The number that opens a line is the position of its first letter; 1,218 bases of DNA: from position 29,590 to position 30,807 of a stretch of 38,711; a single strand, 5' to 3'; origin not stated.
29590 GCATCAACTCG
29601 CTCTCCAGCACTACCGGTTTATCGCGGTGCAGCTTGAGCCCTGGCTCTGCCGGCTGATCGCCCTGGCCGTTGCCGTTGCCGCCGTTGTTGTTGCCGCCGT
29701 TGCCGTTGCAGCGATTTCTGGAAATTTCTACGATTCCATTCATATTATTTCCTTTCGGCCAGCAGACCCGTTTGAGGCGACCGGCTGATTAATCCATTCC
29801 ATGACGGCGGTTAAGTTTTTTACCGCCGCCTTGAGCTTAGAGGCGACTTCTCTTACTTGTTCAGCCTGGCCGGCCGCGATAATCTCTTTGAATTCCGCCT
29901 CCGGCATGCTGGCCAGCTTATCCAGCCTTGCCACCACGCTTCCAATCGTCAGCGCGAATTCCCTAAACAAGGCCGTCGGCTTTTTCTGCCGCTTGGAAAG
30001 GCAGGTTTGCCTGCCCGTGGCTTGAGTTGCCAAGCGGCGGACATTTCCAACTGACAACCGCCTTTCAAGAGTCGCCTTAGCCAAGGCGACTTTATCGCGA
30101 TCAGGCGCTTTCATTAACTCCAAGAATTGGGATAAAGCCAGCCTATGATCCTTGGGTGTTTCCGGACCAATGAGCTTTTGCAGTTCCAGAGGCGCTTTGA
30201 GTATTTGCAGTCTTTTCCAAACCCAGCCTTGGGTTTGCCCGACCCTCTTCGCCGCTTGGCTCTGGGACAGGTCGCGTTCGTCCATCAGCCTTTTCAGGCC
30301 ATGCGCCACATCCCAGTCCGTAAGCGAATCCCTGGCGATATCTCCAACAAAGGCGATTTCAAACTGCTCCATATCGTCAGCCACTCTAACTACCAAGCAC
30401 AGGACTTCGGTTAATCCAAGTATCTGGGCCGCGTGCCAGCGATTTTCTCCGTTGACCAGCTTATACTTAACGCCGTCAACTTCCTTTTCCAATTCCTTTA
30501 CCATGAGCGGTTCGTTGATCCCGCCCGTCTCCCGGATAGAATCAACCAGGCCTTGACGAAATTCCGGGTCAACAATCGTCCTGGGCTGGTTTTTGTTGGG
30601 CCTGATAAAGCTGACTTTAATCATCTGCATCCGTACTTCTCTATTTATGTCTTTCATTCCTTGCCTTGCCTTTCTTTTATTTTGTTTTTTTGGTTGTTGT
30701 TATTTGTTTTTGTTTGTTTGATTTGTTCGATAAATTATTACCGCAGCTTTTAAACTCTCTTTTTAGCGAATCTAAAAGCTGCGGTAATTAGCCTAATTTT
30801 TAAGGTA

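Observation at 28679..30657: ParB-like CTPase translationally coupled to a sensor-less sigma54-type activator: candidate new regulatory system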

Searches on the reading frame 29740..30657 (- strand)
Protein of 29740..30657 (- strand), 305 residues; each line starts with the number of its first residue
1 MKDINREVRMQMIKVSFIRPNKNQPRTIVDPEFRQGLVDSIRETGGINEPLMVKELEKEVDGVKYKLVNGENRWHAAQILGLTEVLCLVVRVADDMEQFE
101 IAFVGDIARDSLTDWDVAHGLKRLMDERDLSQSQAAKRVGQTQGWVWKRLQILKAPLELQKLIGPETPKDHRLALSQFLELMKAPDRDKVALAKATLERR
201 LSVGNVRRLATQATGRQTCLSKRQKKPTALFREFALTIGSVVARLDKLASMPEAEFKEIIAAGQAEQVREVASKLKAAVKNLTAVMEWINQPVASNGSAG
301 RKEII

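Call 3: search_protein_families(library=pfam, proteins=[window:29740-30657:-], max_evalue=0.01)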
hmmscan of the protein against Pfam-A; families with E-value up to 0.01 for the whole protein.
window:29740-30657:- (305 aa): 2 families
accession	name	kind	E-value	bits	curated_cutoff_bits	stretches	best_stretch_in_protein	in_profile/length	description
PF02195.25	ParB_N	-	1.4e-16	60.7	26.3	1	10-106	3-93/95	ParB N-terminal domain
PF17762.8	HTH_ParB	-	5.8e-09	36.5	22.6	1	115-213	6-100/102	ParB HTH domain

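Call 4: search_protein_families(library=ncbifam, proteins=[window:29740-30657:-], max_evalue=0.01)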
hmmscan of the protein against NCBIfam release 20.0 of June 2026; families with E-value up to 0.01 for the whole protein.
window:29740-30657:- (305 aa): 4 families
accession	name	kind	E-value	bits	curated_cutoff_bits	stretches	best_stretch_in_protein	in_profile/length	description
TIGR04285.1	nucleoid_noc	exception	5e-29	101.4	315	1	10-247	2-228/255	nucleoid occlusion protein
TIGR00180.1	parB_part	domain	4.2e-25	88.6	58.45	1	10-189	5-180/186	ParB/RepB/Spo0J family partition protein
TIGR03734.1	PRTRC_parB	hypoth_equivalog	1.2e-14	53.7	278.6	1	23-211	6-187/555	PRTRC system ParB family protein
NF053625.1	SerKinSerKArch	equivalog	4.2e-05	22.8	380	1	14-95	15-93/244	ADP-dependent L-serine kinase SerK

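Call 16: find_homologous_proteins(query=window:29740-30657:-, max_evalue=0.00001)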
Query window:29740-30657:- (305 aa): 26 proteins with E <= 0.00001 among 3153 candidates.
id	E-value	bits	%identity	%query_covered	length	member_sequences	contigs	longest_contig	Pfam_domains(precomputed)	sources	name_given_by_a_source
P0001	3.2e-193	658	100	100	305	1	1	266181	PF17762.9,PF02195.27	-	-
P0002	1.5e-24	105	38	67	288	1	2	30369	PF01381.29,PF17762.9,PF02195.27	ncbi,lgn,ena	-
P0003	9.4e-23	99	41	50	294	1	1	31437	PF01381.29,PF17762.9,PF02195.27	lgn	-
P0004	1.6e-22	98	39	63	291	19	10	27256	PF01381.29,PF17762.9,PF02195.27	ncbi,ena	-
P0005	2.4e-22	98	41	50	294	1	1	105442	PF01381.29,PF17762.9,PF23552.3,PF02195.27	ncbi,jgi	ncbi:MAG: ParB/RepB/Spo0J family partition protein [Candidatus Merdivicinus sp.]|jgi:ParB family chr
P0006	1.0e-21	96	39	50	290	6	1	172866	PF01381.29,PF17762.9,PF02195.27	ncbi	-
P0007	1.4e-21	95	40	50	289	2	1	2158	PF01381.29,PF17762.9,PF02195.27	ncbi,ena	-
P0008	2.3e-21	94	36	63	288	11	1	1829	PF01381.29,PF17762.9,PF23552.3,PF02195.27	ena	-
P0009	2.6e-21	94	31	76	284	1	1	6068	PF17762.9,PF02195.27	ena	-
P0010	2.7e-21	94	31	76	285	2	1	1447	PF17762.9,PF02195.27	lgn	-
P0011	1.0e-19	89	32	76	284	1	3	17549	PF17762.9,PF02195.27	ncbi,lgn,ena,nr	ncbi:MAG: ParB/RepB/Spo0J family partition protein [Clostridia bacterium]|nr:ParB/RepB/Spo0J family 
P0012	1.6e-19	88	38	50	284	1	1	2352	PF17762.9,PF23552.3,PF02195.27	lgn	-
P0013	1.8e-19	88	29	76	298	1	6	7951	PF17762.9,PF23552.3,PF02195.27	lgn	-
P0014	1.8e-19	88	32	71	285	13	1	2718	PF17762.9,PF02195.27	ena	-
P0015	3.6e-19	87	32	71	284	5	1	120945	PF17762.9,PF02195.27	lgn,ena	-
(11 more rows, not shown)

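Call 18: find_encoding_contigs(protein=window:29740-30657:-, flank=10000, max_places=6)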
Protein window:29740-30657:- (305 aa): 1 contig read that carries it; 1 place shown.
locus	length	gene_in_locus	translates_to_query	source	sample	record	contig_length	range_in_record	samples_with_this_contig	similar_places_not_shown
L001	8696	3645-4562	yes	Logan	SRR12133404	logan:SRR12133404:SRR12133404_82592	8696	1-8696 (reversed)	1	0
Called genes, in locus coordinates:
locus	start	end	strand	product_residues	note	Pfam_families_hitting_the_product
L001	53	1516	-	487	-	-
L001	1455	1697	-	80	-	-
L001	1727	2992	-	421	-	PF00041:fn3 (weak)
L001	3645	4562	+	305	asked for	PF02195:ParB_N, PF17762:HTH_ParB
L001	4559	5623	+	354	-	PF00158:Sigma54_activat, PF14532:Sigma54_activ_2, PF07724:AAA_2 (weak), PF07728:AAA_5, PF00004:AAA (weak), PF25601:AAA_lid_14, PF02954:HTH_8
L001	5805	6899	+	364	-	PF17762:HTH_ParB (weak)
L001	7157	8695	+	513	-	?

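Call 24: search_solved_structures(query=window:29740-30657:-, max_evalue=0.001, show_alignments=4)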
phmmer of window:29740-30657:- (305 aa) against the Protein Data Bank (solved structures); distinct sequences matched with E-value up to 0.001: 12.
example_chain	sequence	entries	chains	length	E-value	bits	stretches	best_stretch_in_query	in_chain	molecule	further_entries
7bnk_A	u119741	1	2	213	9.6e-24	87.4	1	14-214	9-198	ParB family protein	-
7bnr_A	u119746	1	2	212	6.3e-23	84.7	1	14-214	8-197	ParB family protein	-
7o0n_A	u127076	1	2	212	6.4e-23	84.7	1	14-214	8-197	ParB family protein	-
7ol9_A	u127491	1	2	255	1.8e-20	76.7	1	3-205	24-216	Nucleoid occlusion protein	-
7nfu_A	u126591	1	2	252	3.7e-20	75.6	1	9-175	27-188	Nucleoid occlusion protein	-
7ng0_A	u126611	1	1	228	3.8e-20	75.6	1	11-175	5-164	Nucleoid occlusion protein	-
1vz0_A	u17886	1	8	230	8.2e-19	71.2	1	14-209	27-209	Chromosome-partitioning protein Spo0J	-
6t1f_A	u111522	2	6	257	4e-18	68.9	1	15-227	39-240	Chromosome-partitioning protein ParB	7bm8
6sdk_A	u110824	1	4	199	7.4e-17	64.8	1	11-167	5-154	Stage 0 sporulation protein J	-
4umk_A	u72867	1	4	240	5.2e-10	42.3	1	9-163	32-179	PROBABLE CHROMOSOME-PARTITIONING PROTEIN PARB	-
6y93_A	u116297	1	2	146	9.9e-07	31.6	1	98-206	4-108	Nucleoid occlusion protein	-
6s6h_A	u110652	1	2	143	0.0003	23.4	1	99-227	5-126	Chromosome-partitioning protein ParB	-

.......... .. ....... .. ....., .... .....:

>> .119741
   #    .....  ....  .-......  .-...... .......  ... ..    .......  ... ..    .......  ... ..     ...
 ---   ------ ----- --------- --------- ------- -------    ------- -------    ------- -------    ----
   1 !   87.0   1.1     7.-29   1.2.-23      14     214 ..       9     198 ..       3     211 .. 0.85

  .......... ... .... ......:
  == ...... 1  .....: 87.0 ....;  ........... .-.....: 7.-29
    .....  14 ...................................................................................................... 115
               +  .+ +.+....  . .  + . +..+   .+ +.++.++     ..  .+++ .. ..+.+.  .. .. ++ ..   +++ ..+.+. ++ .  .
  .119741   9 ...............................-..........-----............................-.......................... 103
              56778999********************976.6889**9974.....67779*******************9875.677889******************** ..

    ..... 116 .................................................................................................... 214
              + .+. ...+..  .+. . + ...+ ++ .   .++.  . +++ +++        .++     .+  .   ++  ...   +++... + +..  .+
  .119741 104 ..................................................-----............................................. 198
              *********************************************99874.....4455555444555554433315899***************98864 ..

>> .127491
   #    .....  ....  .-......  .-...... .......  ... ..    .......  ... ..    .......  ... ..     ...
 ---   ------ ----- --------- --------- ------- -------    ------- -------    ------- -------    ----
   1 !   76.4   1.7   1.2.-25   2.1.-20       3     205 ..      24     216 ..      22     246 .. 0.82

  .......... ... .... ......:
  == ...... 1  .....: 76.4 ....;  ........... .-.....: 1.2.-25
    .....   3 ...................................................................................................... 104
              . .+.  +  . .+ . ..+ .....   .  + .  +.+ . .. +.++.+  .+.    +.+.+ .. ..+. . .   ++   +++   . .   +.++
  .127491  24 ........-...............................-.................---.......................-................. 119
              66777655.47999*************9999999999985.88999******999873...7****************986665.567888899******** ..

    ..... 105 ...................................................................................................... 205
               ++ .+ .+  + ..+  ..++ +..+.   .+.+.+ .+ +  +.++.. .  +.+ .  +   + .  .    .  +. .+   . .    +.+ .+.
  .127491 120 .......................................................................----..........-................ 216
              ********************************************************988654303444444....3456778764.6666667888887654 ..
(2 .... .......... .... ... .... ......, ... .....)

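Call 34: search_protein_representatives(protein=window:29740-30657:-)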
Query: 305 residues. Proteins with E-value up to 0.001 (for the whole library): 29936; up to 1e-10: 7902; up to 1e-30: 4. The best 150 are listed.
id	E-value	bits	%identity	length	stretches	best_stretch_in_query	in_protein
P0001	1.0e-193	658.1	100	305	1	1-305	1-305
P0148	8.1e-56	205.8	42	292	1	7-287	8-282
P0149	3.4e-48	180.7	45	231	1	9-219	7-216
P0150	8.4e-43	163.1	38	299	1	10-271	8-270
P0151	9.6e-30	120.2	28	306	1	15-297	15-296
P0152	4.2e-29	118.1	32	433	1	7-282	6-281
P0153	6.5e-29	117.5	31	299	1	15-281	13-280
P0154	1.5e-27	113.1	27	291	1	13-288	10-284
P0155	4.0e-27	111.6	32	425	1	8-280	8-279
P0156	1.7e-26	109.6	38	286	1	11-245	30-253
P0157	4.1e-26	108.3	30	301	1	12-294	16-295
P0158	6.4e-26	107.7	31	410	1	31-290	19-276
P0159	1.4e-25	106.5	36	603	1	16-213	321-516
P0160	2.5e-25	105.7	40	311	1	8-213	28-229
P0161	5.1e-25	104.7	28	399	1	8-278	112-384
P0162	7.7e-25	104.1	30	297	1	17-285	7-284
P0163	8.3e-25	104.0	29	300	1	9-291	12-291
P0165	2.1e-24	102.7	29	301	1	12-288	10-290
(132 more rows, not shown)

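Call 35: find_encoding_contigs(protein=P0148, flank=8000, max_places=6)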
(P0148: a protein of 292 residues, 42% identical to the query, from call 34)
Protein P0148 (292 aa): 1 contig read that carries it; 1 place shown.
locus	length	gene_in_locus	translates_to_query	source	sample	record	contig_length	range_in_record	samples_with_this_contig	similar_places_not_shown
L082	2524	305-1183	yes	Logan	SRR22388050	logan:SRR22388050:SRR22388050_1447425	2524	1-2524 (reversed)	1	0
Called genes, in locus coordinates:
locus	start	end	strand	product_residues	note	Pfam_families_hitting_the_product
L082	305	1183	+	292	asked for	PF02195:ParB_N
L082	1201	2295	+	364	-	PF00158:Sigma54_activat, PF14532:Sigma54_activ_2, PF07728:AAA_5, PF25601:AAA_lid_14, PF02954:HTH_8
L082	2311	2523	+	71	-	?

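Call 37: find_encoding_contigs(protein=P0150, flank=8000, max_places=4)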
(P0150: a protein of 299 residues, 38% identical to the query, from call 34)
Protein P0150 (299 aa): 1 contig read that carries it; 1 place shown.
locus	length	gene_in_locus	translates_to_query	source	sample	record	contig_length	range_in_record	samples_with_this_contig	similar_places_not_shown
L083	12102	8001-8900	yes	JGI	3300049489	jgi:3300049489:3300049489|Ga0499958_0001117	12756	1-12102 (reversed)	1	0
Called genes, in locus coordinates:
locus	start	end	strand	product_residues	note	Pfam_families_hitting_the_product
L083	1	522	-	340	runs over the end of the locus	PF02618:YceG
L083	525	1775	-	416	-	PF26449:DUF8128 (weak)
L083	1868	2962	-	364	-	PF04545:Sigma70_r4, PF05066:HARE-HTH (weak)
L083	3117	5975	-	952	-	PF00133:tRNA-synt_1, PF09334:tRNA-synt_1g, PF13603:tRNA-synt_1_2, PF00293:NUDIX, PF00133:tRNA-synt_1, PF08264:Anticodon_1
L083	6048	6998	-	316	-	PF18920:DUF5671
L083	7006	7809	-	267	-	PF01509:TruB_N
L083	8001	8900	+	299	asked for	PF02195:ParB_N, PF17762:HTH_ParB (weak)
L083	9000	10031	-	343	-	PF08299:Bac_DnaA_C (faint)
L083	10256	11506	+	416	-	PF00158:Sigma54_activat, PF14532:Sigma54_activ_2, PF07728:AAA_5, PF25601:AAA_lid_14, PF02954:HTH_8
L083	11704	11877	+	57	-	-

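Call 38: find_encoding_contigs(protein=P0151, flank=8000, max_places=4)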
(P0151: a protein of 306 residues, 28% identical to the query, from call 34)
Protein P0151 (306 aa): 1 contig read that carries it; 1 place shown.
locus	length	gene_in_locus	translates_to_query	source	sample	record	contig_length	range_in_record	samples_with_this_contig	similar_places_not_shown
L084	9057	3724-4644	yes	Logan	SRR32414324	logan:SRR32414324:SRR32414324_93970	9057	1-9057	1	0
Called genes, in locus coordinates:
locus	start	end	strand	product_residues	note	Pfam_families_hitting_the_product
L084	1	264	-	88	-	?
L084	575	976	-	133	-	-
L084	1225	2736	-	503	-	PF00348:polyprenyl_synt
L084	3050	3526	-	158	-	-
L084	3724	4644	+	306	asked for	PF02195:ParB_N, PF17762:HTH_ParB (weak)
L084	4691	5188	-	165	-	PF13238:AAA_18, PF13671:AAA_33 (weak), PF01202:SKI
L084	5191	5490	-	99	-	-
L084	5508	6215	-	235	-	PF00106:adh_short, PF08659:KR, PF13561:adh_short_C2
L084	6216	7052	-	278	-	PF18958:DUF5700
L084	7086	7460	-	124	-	-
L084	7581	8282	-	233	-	-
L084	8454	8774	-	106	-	-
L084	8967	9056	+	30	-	?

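Call 39: find_encoding_contigs(protein=P0154, flank=8000, max_places=4)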
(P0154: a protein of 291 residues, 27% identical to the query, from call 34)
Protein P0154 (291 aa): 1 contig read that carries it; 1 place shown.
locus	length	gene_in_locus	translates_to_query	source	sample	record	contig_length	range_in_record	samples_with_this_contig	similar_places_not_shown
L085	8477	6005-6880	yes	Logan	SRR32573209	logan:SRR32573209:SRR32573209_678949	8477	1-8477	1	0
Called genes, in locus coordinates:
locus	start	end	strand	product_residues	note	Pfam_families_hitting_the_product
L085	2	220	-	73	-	?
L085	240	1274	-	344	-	PF01471:PG_binding_1, PF16656:Pur_ac_phosph_N (weak)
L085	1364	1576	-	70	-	PF04070:DUF378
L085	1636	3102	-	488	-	PF03193:RsgA_GTPase (faint), PF00005:ABC_tran, PF02367:TsaE (faint), PF02463:SMC_N (faint), PF12775:AAA_7 (faint), PF13191:AAA_16 (faint), PF13476:AAA_23 (faint), PF00005:ABC_tran, +8 more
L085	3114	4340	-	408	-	PF00270:DEAD, PF04851:ResIII (weak), PF00271:Helicase_C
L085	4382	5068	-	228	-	PF01726:LexA_DNA_bind, PF00717:Peptidase_S24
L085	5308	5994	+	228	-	PF04542:Sigma70_r2, PF08281:Sigma70_r4_2 (faint), PF04545:Sigma70_r4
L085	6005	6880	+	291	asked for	PF02195:ParB_N, PF17762:HTH_ParB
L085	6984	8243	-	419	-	PF00070:Pyr_redox (faint), PF00890:FAD_binding_2, PF01134:GIDA (faint), PF01266:DAO (weak), PF03486:HI0933_like, PF12831:FAD_oxidored, PF13450:NAD_binding_8 (weak), PF22780:HI0933_like_1st, +3 more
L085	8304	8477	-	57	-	?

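Call 40: find_encoding_contigs(protein=P0149, flank=8000, max_places=4)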
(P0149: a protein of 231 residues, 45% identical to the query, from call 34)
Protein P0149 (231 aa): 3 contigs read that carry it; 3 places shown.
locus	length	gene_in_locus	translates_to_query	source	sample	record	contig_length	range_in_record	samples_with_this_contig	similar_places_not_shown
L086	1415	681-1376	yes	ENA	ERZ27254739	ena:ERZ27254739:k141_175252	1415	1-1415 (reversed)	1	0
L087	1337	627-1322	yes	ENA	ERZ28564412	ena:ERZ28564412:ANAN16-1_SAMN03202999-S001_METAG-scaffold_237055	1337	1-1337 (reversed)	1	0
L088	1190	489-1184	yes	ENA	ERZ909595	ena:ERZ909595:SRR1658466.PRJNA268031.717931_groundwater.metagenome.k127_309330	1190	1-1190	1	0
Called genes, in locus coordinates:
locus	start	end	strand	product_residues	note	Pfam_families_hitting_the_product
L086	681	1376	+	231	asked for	PF02195:ParB_N, PF17762:HTH_ParB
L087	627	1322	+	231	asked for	PF02195:ParB_N, PF17762:HTH_ParB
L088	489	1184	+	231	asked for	PF02195:ParB_N, PF17762:HTH_ParB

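Call 41: find_encoding_contigs(protein=P0153, flank=8000, max_places=4)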
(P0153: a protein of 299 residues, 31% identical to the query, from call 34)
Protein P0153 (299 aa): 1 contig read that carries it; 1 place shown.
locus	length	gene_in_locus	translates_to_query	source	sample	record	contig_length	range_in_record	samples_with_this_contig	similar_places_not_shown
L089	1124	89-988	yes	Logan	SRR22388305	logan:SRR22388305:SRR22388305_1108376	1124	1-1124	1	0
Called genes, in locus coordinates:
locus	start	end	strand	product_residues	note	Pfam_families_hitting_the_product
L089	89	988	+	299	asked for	PF02195:ParB_N, PF17762:HTH_ParB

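Call 42: find_encoding_contigs(protein=P0157, flank=8000, max_places=4)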
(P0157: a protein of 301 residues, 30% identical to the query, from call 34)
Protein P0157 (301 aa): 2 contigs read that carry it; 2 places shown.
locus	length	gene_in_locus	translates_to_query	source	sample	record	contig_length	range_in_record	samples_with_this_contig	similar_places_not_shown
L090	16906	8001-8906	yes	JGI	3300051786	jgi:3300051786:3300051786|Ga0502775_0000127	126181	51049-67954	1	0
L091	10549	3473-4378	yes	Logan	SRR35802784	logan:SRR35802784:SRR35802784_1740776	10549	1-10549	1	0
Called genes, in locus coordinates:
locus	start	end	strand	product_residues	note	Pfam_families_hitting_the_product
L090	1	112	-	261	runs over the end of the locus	PF00849:PseudoU_synth_2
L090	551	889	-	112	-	-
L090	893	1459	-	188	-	-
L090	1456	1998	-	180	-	-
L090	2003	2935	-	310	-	PF11104:PilM_2 (faint)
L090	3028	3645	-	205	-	PF09335:VTT_dom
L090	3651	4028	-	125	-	PF01588:tRNA_bind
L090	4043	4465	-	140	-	PF03652:RuvX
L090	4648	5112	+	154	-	-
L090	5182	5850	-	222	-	PF07963:N_methyl (weak)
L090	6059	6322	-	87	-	PF01649:Ribosomal_S20p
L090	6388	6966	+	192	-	PF01330:RuvA_N, PF00633:HHH (faint), PF12836:HHH_3 (faint), PF14520:HHH_5, PF07499:RuvA_C (weak)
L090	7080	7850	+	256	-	PF03171:2OG-FeII_Oxy (weak)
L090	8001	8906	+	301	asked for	PF02195:ParB_N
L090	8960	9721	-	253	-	PF04542:Sigma70_r2, PF04545:Sigma70_r4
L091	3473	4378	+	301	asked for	PF02195:ParB_N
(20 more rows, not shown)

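Call 44: find_related_loci(query=A1, collection=metagenome_contigs, flank=8000)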
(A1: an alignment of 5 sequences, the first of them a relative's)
Query A1 (305 aa) in metagenome_contigs; peptide patterns used: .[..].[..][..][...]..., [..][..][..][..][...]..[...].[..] (x = any residue, [..] = any of these).
600 stretches matched a pattern (row limit reached: there are more); 522 encode a relative of the query (tblastn E <= 1e-3); the best 80 are kept; 80 distinct loci.
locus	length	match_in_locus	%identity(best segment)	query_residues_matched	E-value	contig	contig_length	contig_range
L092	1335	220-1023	26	18-286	2e-29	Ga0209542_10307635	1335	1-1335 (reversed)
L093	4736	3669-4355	34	13-243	1e-27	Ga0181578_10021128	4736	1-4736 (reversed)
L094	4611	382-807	36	13-160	1e-24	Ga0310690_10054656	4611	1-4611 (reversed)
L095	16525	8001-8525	34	11-197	4e-24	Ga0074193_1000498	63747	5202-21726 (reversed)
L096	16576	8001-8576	32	10-212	3e-24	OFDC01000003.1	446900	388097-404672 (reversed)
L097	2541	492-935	36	10-163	4e-24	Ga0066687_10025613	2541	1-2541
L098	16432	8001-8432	39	13-163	5e-24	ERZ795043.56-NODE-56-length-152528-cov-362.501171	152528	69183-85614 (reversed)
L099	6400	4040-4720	32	13-247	5e-24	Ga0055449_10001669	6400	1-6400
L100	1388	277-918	31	12-222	3e-24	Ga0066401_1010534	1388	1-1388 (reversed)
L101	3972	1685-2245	34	3-203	8e-24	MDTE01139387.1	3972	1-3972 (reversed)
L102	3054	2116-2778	31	11-239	1e-23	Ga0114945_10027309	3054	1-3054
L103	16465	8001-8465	33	7-163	2e-23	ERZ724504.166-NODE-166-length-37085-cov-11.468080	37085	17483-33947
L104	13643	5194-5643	38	10-166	2e-23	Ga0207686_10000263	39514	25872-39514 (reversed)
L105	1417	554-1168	33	13-228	7e-24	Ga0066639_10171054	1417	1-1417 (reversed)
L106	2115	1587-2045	34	7-163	1e-23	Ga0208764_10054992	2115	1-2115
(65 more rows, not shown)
